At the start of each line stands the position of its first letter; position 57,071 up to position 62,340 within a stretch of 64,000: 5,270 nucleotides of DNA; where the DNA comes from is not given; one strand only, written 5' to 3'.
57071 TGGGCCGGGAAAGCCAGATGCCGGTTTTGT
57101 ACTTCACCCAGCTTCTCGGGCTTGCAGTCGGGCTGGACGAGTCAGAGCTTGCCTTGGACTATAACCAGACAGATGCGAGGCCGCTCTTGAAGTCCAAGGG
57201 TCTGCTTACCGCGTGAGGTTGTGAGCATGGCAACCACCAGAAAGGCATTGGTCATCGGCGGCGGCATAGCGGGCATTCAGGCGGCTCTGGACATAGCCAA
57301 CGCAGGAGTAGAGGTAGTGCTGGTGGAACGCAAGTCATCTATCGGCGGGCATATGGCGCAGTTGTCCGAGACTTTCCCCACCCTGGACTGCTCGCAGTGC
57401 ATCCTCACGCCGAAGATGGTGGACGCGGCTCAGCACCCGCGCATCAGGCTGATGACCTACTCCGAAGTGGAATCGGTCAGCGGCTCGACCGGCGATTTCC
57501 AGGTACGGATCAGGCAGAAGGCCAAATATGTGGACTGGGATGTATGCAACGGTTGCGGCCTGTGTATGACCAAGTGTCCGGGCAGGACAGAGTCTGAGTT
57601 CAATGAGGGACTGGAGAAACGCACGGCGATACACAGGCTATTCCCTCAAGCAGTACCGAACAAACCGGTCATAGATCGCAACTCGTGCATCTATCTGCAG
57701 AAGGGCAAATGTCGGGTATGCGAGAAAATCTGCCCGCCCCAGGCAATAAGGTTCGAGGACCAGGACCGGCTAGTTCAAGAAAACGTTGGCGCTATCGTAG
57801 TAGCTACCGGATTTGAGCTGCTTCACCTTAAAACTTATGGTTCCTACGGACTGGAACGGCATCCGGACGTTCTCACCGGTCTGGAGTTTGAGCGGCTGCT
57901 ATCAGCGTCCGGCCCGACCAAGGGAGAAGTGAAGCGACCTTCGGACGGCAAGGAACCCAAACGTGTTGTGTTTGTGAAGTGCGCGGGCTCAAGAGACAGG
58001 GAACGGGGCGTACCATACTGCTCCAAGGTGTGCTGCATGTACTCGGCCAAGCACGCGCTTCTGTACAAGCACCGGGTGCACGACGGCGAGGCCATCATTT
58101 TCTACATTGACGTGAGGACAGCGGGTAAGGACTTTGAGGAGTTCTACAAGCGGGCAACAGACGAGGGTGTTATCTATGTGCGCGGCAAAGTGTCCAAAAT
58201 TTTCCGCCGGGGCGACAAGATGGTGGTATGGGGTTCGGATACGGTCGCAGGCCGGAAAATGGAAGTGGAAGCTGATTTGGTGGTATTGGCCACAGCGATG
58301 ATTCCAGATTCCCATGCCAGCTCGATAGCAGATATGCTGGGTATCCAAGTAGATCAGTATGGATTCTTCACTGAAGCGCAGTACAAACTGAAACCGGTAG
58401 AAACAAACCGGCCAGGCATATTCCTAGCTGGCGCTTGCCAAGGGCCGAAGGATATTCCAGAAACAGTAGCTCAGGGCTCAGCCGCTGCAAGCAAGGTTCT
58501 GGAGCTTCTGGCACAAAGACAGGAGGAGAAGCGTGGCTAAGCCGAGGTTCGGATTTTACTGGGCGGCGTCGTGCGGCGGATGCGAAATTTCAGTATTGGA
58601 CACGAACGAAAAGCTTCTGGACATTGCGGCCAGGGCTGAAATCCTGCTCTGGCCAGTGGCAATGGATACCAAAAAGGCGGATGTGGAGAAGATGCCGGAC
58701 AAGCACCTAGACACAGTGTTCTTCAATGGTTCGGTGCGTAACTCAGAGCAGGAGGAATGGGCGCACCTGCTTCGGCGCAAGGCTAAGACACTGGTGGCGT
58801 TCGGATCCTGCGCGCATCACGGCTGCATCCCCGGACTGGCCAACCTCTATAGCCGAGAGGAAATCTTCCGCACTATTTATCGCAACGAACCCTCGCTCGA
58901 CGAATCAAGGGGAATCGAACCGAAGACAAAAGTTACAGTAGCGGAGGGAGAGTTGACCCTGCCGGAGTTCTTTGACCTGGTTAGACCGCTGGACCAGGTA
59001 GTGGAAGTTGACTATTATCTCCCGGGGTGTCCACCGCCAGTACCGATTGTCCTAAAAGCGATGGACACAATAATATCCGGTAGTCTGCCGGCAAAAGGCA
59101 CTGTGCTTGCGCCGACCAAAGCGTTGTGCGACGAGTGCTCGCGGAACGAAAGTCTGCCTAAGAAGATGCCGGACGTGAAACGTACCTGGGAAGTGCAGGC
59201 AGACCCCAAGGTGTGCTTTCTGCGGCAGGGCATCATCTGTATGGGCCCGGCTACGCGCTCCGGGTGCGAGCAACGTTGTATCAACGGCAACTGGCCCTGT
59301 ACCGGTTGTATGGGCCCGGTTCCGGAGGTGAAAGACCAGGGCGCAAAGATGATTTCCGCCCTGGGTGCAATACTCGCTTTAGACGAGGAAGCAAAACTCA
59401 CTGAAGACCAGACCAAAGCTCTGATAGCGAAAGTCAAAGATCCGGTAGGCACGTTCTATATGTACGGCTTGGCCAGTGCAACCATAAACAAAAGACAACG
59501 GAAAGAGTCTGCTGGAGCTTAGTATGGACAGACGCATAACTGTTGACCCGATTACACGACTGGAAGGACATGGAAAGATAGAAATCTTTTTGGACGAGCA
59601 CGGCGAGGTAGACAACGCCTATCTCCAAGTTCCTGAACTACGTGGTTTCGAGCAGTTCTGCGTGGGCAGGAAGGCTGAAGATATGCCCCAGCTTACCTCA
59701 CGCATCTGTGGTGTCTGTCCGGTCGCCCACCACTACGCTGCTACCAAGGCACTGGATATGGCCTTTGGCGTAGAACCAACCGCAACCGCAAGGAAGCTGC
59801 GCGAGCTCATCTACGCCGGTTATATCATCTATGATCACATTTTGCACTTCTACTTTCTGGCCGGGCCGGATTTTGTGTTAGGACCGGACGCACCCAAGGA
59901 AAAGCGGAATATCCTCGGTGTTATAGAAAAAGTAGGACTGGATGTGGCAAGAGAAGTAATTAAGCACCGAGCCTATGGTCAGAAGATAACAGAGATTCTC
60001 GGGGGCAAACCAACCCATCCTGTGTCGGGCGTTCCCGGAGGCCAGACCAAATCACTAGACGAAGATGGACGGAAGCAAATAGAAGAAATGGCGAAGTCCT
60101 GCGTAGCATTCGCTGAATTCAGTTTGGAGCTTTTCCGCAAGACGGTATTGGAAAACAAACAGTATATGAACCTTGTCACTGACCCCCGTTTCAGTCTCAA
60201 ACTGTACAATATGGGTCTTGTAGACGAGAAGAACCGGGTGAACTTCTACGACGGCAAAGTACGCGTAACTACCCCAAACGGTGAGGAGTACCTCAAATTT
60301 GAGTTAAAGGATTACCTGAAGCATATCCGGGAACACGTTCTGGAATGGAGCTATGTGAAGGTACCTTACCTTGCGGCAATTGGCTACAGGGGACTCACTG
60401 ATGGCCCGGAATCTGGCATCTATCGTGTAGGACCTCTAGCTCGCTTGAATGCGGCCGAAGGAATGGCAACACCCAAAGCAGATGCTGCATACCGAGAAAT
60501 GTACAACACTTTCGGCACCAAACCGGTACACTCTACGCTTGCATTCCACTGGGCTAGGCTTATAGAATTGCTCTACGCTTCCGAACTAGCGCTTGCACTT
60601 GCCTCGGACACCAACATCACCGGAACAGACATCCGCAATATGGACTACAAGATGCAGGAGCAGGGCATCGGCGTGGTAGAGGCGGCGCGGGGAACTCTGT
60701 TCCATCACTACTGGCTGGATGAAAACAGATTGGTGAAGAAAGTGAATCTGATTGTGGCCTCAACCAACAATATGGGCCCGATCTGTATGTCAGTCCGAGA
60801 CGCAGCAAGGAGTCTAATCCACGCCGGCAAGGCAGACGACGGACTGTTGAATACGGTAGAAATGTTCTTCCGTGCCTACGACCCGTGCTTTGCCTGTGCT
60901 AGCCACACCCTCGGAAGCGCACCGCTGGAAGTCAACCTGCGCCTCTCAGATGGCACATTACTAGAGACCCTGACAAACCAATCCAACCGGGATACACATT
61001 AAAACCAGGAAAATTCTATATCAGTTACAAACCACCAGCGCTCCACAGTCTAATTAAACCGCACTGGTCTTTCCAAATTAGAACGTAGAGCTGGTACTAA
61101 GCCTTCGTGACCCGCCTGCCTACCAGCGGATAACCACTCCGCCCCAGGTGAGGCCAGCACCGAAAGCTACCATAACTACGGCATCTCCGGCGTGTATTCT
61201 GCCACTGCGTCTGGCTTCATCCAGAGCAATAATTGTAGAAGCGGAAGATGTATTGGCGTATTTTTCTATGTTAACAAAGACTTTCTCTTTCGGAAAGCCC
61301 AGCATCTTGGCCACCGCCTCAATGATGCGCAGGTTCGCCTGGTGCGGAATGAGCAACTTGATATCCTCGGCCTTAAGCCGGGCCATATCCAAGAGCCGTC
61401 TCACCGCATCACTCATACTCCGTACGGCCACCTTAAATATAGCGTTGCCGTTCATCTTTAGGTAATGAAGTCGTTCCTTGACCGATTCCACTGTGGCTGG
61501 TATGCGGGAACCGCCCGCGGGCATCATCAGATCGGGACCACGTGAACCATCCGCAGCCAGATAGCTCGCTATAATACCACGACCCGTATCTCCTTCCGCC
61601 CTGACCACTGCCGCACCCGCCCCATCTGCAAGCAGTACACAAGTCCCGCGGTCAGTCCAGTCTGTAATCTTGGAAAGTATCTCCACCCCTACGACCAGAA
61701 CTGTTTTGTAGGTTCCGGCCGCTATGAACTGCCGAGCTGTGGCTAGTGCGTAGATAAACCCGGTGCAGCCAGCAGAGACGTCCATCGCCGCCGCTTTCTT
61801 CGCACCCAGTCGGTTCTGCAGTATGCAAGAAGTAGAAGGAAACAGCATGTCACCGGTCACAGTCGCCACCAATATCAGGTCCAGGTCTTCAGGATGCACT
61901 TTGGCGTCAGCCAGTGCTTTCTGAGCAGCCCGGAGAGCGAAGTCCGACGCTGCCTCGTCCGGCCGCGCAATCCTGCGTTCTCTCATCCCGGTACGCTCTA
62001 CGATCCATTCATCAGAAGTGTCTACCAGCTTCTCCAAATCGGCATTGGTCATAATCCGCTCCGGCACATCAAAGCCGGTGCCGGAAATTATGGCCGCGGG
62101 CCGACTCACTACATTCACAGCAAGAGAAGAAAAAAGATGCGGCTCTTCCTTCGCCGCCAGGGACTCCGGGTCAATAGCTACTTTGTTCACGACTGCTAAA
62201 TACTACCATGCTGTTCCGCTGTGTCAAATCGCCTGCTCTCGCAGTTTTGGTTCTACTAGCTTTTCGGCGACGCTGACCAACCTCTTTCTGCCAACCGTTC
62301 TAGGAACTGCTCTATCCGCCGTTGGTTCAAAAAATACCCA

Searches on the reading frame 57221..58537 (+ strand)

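Call 48: search_protein_families(library=pfam, proteins=[window:57221-58537:+], max_evalue=0.001)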
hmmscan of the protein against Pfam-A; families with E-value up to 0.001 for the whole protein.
window:57221-58537:+ (439 aa): 13 families
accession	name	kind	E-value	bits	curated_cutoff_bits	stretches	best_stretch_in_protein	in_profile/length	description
PF07992.20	Pyr_redox_2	-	1.8e-14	54.3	26.1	2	9-105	3-79/291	Pyridine nucleotide-disulphide oxidoreductase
PF12831.13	FAD_oxidored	-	2.4e-09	37.5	27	1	10-54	3-48/416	FAD dependent oxidoreductase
PF01266.30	DAO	-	9.7e-09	35.6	27.9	1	9-43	2-36/353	FAD dependent oxidoreductase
PF01134.28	GIDA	-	1.4e-08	34.6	22.1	1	10-60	3-43/391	Glucose inhibited division protein A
PF13450.12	NAD_binding_8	-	4.2e-07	30.6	21.9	1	11-48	1-38/68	NAD(P)-binding Rossmann-like domain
PF13738.12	Pyr_redox_3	-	2.1e-06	27.6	30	0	6-96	164-248/305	Pyridine nucleotide-disulphide oxidoreductase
PF00890.30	FAD_binding_2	-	3.7e-06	26.8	20.4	1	9-46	2-39/414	FAD binding domain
PF12837.12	Fer4_6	-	1.6e-05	25.1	25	1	148-176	1-24/24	4Fe-4S binding domain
PF00070.33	Pyr_redox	-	6.3e-05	23.8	22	1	8-42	1-35/82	Pyridine nucleotide-disulphide oxidoreductase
PF00037.32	Fer4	-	8.9e-05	22.6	21.1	1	103-120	2-19/24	4Fe-4S binding domain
PF03486.20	HI0933_like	-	0.00011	22.2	50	0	8-43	2-37/244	HI0933-like protein Rossmann domain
PF01593.30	Amino_oxidase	-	0.00029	20.7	19.8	0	16-46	1-31/443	Flavin containing amine oxidoreductase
PF12797.12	Fer4_2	-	0.00086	19.6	24.5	1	102-120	3-21/22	4Fe-4S binding domain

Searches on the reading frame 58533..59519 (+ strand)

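Call 48: search_protein_families(library=pfam, proteins=[window:58533-59519:+], max_evalue=0.001)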
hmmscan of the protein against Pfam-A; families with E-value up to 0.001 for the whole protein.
window:58533-59519:+ (329 aa): 1 family
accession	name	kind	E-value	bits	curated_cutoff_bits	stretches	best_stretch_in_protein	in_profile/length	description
PF01058.29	Oxidored_q6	-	5.4e-25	88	27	1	14-175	1-123/128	NADH ubiquinone oxidoreductase, 20 Kd subunit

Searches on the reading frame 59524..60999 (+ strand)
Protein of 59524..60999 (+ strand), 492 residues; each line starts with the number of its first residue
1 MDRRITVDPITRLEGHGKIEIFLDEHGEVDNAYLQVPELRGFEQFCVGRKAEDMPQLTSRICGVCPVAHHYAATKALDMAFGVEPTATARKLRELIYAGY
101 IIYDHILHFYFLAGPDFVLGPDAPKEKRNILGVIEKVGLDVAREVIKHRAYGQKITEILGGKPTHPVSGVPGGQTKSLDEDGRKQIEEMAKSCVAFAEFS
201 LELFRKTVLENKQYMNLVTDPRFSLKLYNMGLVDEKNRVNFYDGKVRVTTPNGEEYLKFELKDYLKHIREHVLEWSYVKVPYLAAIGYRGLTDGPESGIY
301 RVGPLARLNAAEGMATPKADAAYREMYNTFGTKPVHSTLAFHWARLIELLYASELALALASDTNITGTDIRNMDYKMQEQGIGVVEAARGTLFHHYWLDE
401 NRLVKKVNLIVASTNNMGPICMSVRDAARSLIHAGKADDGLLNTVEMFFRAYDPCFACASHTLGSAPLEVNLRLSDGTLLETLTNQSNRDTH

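Call 48: search_protein_families(library=pfam, proteins=[window:59524-60999:+], max_evalue=0.001)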
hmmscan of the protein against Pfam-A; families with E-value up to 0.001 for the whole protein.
window:59524-60999:+ (492 aa): 1 family
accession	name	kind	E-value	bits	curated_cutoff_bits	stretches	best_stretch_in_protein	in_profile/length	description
PF00374.24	NiFeSe_Hases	-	1.1e-41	143.9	25.8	2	40-118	1-79/508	Nickel-dependent hydrogenase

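Call 105: find_encoding_contigs(protein=window:59524-60999:+, flank=10000, max_places=3)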
Protein window:59524-60999:+ (492 aa): no gene with exactly this product is on record in the collection.

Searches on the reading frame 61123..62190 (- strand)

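Call 48: search_protein_families(library=pfam, proteins=[window:61123-62190:-], max_evalue=0.001)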
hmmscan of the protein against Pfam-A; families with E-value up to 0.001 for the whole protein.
window:61123-62190:- (356 aa): 4 families
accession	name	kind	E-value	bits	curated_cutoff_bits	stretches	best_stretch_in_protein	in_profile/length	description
PF08541.16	ACP_syn_III_C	-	2.1e-37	127.6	26.6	1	267-356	1-90/90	3-Oxoacyl-[acyl-carrier-protein (ACP)] synthase III C terminal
PF08545.16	ACP_syn_III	-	1.8e-29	101.9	24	1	136-215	1-80/80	3-Oxoacyl-[acyl-carrier-protein (ACP)] synthase III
PF00108.29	Thiolase_N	-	1.3e-10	41.6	26.4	1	66-176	8-119/260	Thiolase, N-terminal domain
PF08392.18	FAE1_CUT1_RppA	-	0.00025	20.9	27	0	73-174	75-177/290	FAE1/Type III polyketide synthase-like protein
